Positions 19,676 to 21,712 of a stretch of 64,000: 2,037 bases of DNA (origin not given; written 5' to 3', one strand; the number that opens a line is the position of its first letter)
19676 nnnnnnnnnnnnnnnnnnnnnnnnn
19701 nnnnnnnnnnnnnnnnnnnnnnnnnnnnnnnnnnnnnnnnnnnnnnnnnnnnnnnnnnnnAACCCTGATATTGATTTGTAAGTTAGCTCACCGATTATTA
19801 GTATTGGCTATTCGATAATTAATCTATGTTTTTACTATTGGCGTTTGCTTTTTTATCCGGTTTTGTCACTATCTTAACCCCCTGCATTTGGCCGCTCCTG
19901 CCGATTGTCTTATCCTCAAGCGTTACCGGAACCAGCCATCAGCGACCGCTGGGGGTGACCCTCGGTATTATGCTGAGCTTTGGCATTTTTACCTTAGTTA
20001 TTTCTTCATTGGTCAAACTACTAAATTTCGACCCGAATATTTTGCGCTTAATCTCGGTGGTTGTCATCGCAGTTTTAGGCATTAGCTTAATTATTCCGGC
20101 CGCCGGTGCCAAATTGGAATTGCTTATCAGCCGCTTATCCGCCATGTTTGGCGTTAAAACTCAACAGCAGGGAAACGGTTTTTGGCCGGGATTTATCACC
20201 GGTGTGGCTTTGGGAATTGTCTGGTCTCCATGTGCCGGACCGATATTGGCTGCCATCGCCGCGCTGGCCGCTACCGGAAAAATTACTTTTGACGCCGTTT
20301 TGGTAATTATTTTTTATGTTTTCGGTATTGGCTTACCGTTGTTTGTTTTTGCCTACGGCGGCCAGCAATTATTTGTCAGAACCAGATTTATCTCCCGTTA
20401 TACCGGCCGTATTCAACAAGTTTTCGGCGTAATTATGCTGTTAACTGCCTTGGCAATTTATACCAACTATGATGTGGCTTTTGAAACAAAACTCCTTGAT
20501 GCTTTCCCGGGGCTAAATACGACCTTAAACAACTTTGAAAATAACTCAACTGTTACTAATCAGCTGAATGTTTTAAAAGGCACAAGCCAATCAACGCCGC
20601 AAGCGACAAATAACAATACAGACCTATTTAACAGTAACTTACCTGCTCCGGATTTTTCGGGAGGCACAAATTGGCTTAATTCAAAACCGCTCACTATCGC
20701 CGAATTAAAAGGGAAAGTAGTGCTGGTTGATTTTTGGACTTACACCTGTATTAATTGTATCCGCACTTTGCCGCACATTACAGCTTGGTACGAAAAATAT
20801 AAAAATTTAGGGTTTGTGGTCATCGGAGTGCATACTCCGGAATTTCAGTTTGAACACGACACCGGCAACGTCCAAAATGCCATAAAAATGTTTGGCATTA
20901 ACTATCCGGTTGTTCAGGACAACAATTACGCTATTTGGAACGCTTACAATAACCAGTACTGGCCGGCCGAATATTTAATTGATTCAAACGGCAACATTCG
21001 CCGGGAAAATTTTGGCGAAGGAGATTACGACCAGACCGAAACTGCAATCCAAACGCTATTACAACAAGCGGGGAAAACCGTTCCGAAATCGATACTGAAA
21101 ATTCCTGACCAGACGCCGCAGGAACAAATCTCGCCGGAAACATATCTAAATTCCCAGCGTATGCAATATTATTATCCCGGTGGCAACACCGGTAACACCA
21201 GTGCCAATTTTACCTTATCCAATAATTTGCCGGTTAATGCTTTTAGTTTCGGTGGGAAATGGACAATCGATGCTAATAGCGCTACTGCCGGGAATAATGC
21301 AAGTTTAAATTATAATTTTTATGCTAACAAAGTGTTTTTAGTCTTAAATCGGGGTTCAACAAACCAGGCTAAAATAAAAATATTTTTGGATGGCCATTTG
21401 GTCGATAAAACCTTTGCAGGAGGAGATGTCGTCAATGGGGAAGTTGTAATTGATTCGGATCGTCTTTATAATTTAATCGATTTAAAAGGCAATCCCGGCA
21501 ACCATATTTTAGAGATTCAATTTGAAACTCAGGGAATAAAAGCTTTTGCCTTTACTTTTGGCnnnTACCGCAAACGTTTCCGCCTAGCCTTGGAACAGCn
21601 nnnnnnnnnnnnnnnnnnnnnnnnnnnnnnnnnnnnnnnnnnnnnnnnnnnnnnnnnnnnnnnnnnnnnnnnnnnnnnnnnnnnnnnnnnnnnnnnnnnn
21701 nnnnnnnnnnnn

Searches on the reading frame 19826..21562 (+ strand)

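Call 39: search_protein_families(library=pfam, proteins=[window:19826-21562:+], max_evalue=0.00001)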
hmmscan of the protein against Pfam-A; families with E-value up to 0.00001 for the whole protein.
window:19826-21562:+ (579 aa): 5 families
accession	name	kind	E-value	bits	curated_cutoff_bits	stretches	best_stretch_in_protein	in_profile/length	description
PF17991.7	Thioredoxin_10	-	3.1e-31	109.3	27.1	1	436-579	1-142/142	Thioredoxin like C-terminal domain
PF02683.22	DsbD_TM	-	6.1e-14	52.3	27.1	1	3-212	3-215/219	Cytochrome C biogenesis protein transmembrane domain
PF00578.27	AhpC-TSA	-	9.3e-14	51.9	26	1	273-392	4-122/124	AhpC/TSA family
PF08534.16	Redoxin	-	2.2e-13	50.7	26.6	1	273-400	5-137/148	Redoxin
PF13905.12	Thioredoxin_8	-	5.3e-12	46.3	27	1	296-391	1-94/94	Thioredoxin-like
